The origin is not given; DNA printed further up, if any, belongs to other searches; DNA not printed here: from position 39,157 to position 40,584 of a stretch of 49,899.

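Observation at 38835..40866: DUF3800 gene inserted between tail chaperone and tape measure, bracketed by a duplicated frameshift segment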

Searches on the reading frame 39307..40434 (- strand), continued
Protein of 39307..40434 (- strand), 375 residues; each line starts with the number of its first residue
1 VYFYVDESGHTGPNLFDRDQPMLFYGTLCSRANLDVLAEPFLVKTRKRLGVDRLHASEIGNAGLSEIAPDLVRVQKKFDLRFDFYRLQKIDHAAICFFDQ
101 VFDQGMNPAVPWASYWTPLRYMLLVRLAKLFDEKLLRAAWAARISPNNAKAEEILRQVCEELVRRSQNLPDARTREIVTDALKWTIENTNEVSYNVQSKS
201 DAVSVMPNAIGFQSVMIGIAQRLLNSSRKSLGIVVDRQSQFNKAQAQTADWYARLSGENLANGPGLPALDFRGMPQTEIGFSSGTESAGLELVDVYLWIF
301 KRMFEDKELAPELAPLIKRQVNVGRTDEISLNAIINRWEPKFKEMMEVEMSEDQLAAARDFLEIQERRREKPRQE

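Call 88: get_annotated_region(hit=H98, flank=7000)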
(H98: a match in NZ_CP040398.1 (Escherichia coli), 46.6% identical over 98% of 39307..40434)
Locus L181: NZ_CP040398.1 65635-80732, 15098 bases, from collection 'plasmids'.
description: Escherichia coli strain BA22372 plasmid pCTX-M-15_22372, complete sequence
organism: Escherichia coli (NCBI taxid 562)
taxonomy: Bacteria; Pseudomonadota; Gammaproteobacteria; Enterobacterales; Enterobacteriaceae; Escherichia; Escherichia coli
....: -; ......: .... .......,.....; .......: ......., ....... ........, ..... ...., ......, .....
typing (MOB-suite, as given by PLSDB): mobilizable; replicon IncFIA,IncFIB,IncFII,IncQ1; relaxase MOBF
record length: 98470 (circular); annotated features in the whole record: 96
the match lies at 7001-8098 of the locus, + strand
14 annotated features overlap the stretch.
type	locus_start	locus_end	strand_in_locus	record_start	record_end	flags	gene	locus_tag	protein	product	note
CDS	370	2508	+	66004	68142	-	-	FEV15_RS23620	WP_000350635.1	AAA family ATPase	-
CDS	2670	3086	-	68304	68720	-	-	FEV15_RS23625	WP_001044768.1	type II toxin-antitoxin system VapC family toxin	-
CDS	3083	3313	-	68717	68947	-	vapB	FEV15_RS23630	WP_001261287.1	type II toxin-antitoxin system VapB family antitoxin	-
CDS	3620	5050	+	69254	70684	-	-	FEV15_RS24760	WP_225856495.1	hypothetical protein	-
CDS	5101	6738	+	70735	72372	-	-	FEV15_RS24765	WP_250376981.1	hypothetical protein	-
CDS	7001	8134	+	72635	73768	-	-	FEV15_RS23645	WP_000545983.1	DUF3800 domain-containing protein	-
CDS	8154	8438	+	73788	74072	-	-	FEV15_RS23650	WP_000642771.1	hypothetical protein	-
CDS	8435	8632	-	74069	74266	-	-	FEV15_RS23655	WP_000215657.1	hypothetical protein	-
CDS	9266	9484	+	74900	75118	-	ccdA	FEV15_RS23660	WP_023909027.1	type II toxin-antitoxin system antitoxin CcdA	-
CDS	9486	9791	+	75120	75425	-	ccdB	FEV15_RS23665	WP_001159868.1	type II toxin-antitoxin system toxin CcdB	-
CDS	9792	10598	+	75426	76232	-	-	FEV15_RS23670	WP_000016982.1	site-specific integrase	GO:0015074 - DNA integration [Evidence IEA]; GO:0006310 - DNA recombination [Evidence IEA]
CDS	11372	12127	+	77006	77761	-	repE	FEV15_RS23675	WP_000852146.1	replication initiation protein RepE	-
CDS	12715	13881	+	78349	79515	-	sopA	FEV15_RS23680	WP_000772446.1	plasmid-partitioning protein SopA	-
CDS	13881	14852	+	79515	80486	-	-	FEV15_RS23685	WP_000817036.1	ParB/RepB/Spo0J family plasmid partition protein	-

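Call 89: get_annotated_region(hit=H104, flank=7000)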
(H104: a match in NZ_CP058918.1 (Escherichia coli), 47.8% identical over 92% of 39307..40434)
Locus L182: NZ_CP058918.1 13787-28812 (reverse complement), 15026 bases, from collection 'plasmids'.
description: Escherichia coli strain MS8324 plasmid pMS8324A, complete sequence
organism: Escherichia coli (NCBI taxid 562)
taxonomy: Bacteria; Pseudomonadota; Gammaproteobacteria; Enterobacterales; Enterobacteriaceae; Escherichia; Escherichia coli
host: -; source: Homo sapiens,urine; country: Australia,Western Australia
typing (MOB-suite, as given by PLSDB): mobilizable; replicon IncFIB,IncFII,rep_cluster_2131; relaxase MOBP
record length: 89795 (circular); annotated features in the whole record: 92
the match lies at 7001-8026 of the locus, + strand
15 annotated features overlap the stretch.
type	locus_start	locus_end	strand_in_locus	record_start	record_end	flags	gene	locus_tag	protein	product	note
CDS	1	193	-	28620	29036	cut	-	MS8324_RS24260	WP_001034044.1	type II toxin-antitoxin system VapC family toxin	-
CDS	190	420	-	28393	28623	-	vapB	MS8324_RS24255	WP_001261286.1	type II toxin-antitoxin system VapB family antitoxin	-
CDS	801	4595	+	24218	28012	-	-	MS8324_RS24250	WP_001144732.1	hypothetical protein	-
CDS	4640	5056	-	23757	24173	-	-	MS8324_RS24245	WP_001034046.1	type II toxin-antitoxin system VapC family toxin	-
CDS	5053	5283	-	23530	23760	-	vapB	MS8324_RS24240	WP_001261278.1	type II toxin-antitoxin system VapB family antitoxin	-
CDS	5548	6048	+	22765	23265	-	-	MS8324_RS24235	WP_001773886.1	HEPN family nuclease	-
CDS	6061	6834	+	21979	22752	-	-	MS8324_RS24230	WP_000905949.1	hypothetical protein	-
CDS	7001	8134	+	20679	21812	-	-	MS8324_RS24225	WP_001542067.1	DUF3800 domain-containing protein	-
CDS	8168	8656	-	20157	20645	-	-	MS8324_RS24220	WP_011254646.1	hypothetical protein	-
CDS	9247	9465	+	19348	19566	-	ccdA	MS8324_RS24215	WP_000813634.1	type II toxin-antitoxin system antitoxin CcdA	-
CDS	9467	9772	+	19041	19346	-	ccdB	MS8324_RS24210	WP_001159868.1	type II toxin-antitoxin system toxin CcdB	-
CDS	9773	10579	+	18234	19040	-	-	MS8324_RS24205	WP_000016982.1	site-specific integrase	GO:0015074 - DNA integration [Evidence IEA]; GO:0006310 - DNA recombination [Evidence IEA]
CDS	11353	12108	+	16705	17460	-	repE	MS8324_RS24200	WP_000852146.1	replication initiation protein RepE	-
CDS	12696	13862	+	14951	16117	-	sopA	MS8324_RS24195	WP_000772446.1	plasmid-partitioning protein SopA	-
CDS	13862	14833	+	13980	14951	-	-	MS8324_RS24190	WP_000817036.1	ParB/RepB/Spo0J family plasmid partition protein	-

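Call 94: search_protein_families(library=padloc, proteins=[L181:370-2508:+, L181:3620-5050:+, L181:5101-6738:+, L182:801-4595:+, L182:5548-6048:+, L182:6061-6834:+, L001:11344-12546:+, L001:12543-13028:+, L002:4038-6005:+, L007:667-1719:-], max_evalue=0.00001)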
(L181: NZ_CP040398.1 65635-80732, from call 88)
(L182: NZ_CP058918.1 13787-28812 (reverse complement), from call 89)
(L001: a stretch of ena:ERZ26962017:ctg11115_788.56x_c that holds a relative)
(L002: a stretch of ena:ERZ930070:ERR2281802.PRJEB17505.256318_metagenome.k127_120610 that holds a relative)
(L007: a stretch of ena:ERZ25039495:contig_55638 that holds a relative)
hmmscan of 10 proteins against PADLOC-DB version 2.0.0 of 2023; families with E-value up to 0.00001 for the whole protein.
L181:370-2508:+ (712 aa): 14 families
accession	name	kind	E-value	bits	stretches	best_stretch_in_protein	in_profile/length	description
PDLC04889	PDC-S06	-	3e-286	949.5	1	1-698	1-688/693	-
PDLC03859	LmuB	-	7.5e-14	49.8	1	114-490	279-586/611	-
PDLC04894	PDC-S06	-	1.8e-13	48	0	418-487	501-570/740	-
PDLC04890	PDC-S06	-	9e-13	45.7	0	19-147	22-127/732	-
PDLC04887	PDC-S06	-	4.1e-12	43.5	0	20-154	33-162/790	-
PDLC04886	PDC-S06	-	2.1e-11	41.4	0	197-296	241-344/727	-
PDLC04897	PDC-S06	-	4e-11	40.2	1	418-488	504-579/727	-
PDLC04135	mad3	-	2.5e-09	35.2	1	29-489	30-325/374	mads_3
PDLC04891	PDC-S06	-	3.3e-08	30.4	1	420-489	622-687/858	-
PDLC05023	PDC-S46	-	1.5e-07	28.5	1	419-488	412-482/719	-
PDLC02980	AriA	-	2.9e-07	28.8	0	29-53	7-26/304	-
PDLC04140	mad8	-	5.6e-07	27.4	0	27-135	33-131/314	mads_8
PDLC04898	PDC-S06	-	2.5e-06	24.1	0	446-520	565-633/752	-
PDLC04892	PDC-S06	-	8.4e-06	22.3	0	421-458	614-652/843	-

L181:3620-5050:+ (476 aa): 0 families

L181:5101-6738:+ (545 aa): 0 families

L182:801-4595:+ (1264 aa): 1 family
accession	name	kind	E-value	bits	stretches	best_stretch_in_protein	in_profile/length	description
PDLC02220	Tmn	-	0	2224.5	1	1-1264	9-1273/1273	-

L182:5548-6048:+ (166 aa): 0 families

L182:6061-6834:+ (257 aa): 0 families

L001:11344-12546:+ (400 aa): 9 families
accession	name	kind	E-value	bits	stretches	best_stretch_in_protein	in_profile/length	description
PDLC04141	capP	-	9.7e-13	46.2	1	183-344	38-185/242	capP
PDLC03949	RmrA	-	1.4e-09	35.3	1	13-390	5-332/363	-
PDLC03943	RmrA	-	6.7e-09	33.3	1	37-389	31-341/370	-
PDLC03954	RmrA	-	1.7e-08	31.8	1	15-267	15-260/380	-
PDLC03952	RmrA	-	1.7e-08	31.7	1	15-267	27-272/395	-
PDLC03948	RmrA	-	3.1e-08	30.9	1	36-310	36-293/397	-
PDLC03947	RmrA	-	5.6e-08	30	1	15-267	16-260/383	-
PDLC03944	RmrA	-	3.9e-07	27.5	1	37-270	35-254/384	-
PDLC03945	RmrA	-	7.9e-06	23.3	0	170-267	166-259/394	-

L001:12543-13028:+ (161 aa): 0 families

L002:4038-6005:+ (655 aa): 1 family
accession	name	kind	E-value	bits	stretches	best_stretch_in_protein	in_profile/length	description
PDLC03419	REase_II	-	3.6e-09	33.5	1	21-141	21-135/695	Type II restriction enzyme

L007:667-1719:- (350 aa): 0 families

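Call 97: find_related_loci(query=A2, collection=viral_contigs, flank=8000)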
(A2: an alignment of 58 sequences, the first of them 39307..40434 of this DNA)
Query A2 (375 aa) in viral_contigs; peptide patterns used: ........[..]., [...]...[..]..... (x = any residue, [..] = any of these).
89 stretches matched a pattern; 24 encode a relative of the query (tblastn E <= 1e-3); 23 distinct loci.
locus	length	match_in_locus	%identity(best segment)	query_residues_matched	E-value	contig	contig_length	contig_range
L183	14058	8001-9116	51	1-374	6e-125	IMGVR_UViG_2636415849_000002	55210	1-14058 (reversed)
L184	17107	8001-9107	51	1-370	7e-124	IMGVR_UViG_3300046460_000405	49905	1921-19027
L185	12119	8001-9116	51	1-374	7e-118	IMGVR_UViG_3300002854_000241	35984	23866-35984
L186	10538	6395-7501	49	1-371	6e-117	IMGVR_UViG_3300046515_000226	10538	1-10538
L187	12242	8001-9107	48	1-371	2e-115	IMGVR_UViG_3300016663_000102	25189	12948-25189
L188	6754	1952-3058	49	1-368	2e-114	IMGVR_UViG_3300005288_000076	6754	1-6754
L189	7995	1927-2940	50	1-338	2e-107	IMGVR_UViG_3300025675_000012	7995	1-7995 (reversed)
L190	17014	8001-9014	47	1-338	8e-106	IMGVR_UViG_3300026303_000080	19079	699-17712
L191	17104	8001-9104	44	1-369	2e-105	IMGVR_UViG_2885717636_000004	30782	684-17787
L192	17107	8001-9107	44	1-370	4e-104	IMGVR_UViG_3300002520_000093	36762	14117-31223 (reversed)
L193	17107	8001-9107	49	1-370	8e-112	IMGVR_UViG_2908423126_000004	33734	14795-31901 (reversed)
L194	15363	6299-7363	38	1-347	3e-83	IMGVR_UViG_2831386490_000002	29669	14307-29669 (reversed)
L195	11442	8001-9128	49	1-375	1e-122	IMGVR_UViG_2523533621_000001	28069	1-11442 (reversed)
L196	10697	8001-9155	35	1-374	5e-69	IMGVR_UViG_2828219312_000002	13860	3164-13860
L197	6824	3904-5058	35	1-374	2e-67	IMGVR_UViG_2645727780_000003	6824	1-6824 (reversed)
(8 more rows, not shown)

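Call 99: search_protein_families(library=phrogs, proteins=[L193:9128-10756:-, L193:10839-13427:-, L193:2283-5006:-, L190:9812-13168:-, L190:2188-6003:-, L190:7078-7917:-, L191:10799-14869:-, L191:9163-10365:-, L185:1322-4009:+, L195:5126-6868:+], max_evalue=0.00001)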
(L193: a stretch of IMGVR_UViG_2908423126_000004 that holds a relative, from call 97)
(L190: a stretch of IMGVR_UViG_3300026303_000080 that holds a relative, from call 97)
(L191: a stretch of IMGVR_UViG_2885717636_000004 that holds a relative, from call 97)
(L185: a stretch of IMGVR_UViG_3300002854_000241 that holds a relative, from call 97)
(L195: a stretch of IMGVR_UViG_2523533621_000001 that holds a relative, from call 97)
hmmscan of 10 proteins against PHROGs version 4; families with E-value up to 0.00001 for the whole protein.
L193:9128-10756:- (542 aa): 4 families
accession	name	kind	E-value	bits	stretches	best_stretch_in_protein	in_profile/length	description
phrog_52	-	tail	6.4e-151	505.5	2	120-480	166-526/677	tail protein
phrog_12925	-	tail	2.7e-52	178.7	2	369-471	119-221/227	tail protein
phrog_4456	-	unknown function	5.3e-32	111.2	1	142-255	13-125/126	-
phrog_28740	-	unknown function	4.6e-15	56.3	1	144-209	2-67/68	-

L193:10839-13427:- (862 aa): 36 families (the best 25 are shown)
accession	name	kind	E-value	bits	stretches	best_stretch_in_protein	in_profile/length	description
phrog_28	-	tail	8.8e-180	601.9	1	1-861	106-772/1228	tail length tape measure protein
phrog_5690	-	unknown function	2.2e-65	222.8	1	574-861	533-902/907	-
phrog_1272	-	tail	1.4e-58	199.7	2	9-674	60-710/1606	tail length tape measure protein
phrog_35707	-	tail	5.2e-35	122.3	1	150-520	24-388/755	tail length tape measure protein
phrog_58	-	tail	7e-34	118.4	2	684-848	906-1046/1544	tail length tape measure protein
phrog_1533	-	tail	6.2e-32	111.2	1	43-640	65-672/1688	tail length tape measure protein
phrog_991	-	tail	1.5e-31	109.9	1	21-733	80-799/1966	tail length tape measure protein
phrog_1293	-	tail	3e-31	109.2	1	22-641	18-628/1424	tail length tape measure protein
phrog_13339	-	tail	6.4e-31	107.5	2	141-603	19-470/2156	tail length tape measure protein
phrog_10546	-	unknown function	3e-30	106.8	1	2-180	3-181/186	-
phrog_17727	-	tail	1e-26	94.9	2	380-567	19-205/443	tail length tape measure protein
phrog_14441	-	tail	1.4e-26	94.8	1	167-382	32-240/241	tail length tape measure protein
phrog_4704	-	tail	1.8e-26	94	1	26-638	24-623/625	tail length tape measure protein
phrog_5218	-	unknown function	4.2e-25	89.1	1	41-637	62-657/1599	-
phrog_167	-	tail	4.7e-23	81.9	1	35-739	101-723/1555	tail length tape measure protein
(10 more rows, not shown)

L193:2283-5006:- (907 aa): 4 families
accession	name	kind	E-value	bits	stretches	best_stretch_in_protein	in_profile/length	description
phrog_1139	-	DNA, RNA and nucleotide metabolism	0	1233.4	1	5-905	2-888/895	DNA primase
phrog_849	-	DNA, RNA and nucleotide metabolism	2.1e-07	31.2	1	179-290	238-298/435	DNA primase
phrog_20645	-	unknown function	7.5e-07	30.7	1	813-905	70-153/156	-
phrog_18886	-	unknown function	8.9e-06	26.3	0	810-906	171-258/269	-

L190:9812-13168:- (1118 aa): 10 families
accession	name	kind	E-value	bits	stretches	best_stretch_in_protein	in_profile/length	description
phrog_24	-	tail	9.5e-47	160.8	1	23-708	67-802/1151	tail length tape measure protein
phrog_3827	-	tail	3.8e-22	80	1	188-346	221-379/393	tail length tape measure protein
phrog_19487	-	tail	2.4e-19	70.2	2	860-1006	617-758/1147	tail length tape measure protein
phrog_4498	-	tail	4.2e-16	59.9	1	182-380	72-269/381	tail length tape measure protein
phrog_20862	-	unknown function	1.7e-15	57.3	1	951-1116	544-696/698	-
phrog_20739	-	tail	9.1e-11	42.5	1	215-417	53-256/336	tail length tape measure protein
phrog_8462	-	tail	9.5e-10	38.8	1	918-1116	543-671/672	tail length tape measure protein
phrog_25966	-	tail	1.5e-09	36.9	1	134-672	18-545/1651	tail length tape measure protein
phrog_2335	-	tail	2.6e-09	36.6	1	927-1070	1314-1473/1536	tail length tape measure protein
phrog_8892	-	tail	7.9e-07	29.1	0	746-1079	381-692/752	tail length tape measure protein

L190:2188-6003:- (1271 aa): 3 families
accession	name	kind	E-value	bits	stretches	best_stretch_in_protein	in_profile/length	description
phrog_4271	-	tail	0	1107.9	1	1-1270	1-1306/1309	tail protein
phrog_19101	-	unknown function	4.1e-93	313.8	1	225-718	8-516/595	-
phrog_1101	-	tail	6.7e-33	114.7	2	49-217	24-206/1405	tail protein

L190:7078-7917:- (279 aa): 3 families
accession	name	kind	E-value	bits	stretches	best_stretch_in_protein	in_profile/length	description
phrog_778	-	tail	7.8e-67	226.7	1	1-277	1-274/287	tail assembly protein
phrog_15205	-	tail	4.8e-13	49.4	1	32-270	225-459/467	tail assembly protein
phrog_6040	-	unknown function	4.8e-10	39.1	1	85-273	710-914/923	-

L191:10799-14869:- (1356 aa): 25 families
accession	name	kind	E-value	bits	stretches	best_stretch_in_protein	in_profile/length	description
phrog_28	-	tail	9.9e-106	356.6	1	1-1355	107-772/1228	tail length tape measure protein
phrog_58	-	tail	3.9e-63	215.4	1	13-976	185-1015/1544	tail length tape measure protein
phrog_5690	-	unknown function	3.1e-43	149.6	2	792-974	599-790/907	-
phrog_1272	-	tail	9.4e-39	134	2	491-875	521-920/1606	tail length tape measure protein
phrog_4200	-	tail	6.4e-36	125.1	2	676-941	331-602/732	tail length tape measure protein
phrog_8462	-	tail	6.1e-25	89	2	735-947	315-519/672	tail length tape measure protein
phrog_10546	-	unknown function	1.4e-23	85.1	1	1-162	3-166/186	-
phrog_305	-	tail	4.5e-23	82.8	1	736-970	533-758/1001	tail length tape measure protein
phrog_5493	-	tail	1.3e-19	71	2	864-965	929-1028/1102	tail length tape measure protein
phrog_991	-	tail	1.9e-16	59.9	1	445-714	504-728/1966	tail length tape measure protein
phrog_16017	-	unknown function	2.4e-16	59.8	1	15-169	67-223/1234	-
phrog_971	-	lysis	4.9e-15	56.3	1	513-947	414-796/1338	endolysin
phrog_1535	-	tail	4.9e-14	52.5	1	527-912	770-1020/1152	tail length tape measure protein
phrog_32669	-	unknown function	8.9e-14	51.3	1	615-774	698-840/1054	-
phrog_4070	-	tail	1.6e-13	50.7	1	641-893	133-373/989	tail length tape measure protein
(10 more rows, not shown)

L191:9163-10365:- (400 aa): 4 families
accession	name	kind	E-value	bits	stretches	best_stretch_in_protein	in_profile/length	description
phrog_52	-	tail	2e-129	434.4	1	4-385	189-577/677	tail protein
phrog_12925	-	tail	3.4e-37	129.4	2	239-335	127-222/227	tail protein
phrog_4456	-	unknown function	3.2e-28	99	1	6-115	16-124/126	-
phrog_28740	-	unknown function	3.4e-11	44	1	5-70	2-67/68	-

L185:1322-4009:+ (895 aa): 2 families
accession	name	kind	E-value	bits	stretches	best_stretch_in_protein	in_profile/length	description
phrog_4271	-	tail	8.7e-155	518.3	2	343-890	750-1305/1309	tail protein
phrog_1101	-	tail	5e-28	98.5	2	47-197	29-200/1405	tail protein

L195:5126-6868:+ (580 aa): 1 family
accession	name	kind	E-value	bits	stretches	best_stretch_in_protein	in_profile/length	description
phrog_1967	-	DNA, RNA and nucleotide metabolism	4.3e-42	145.6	1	4-350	149-492/776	DNA helicase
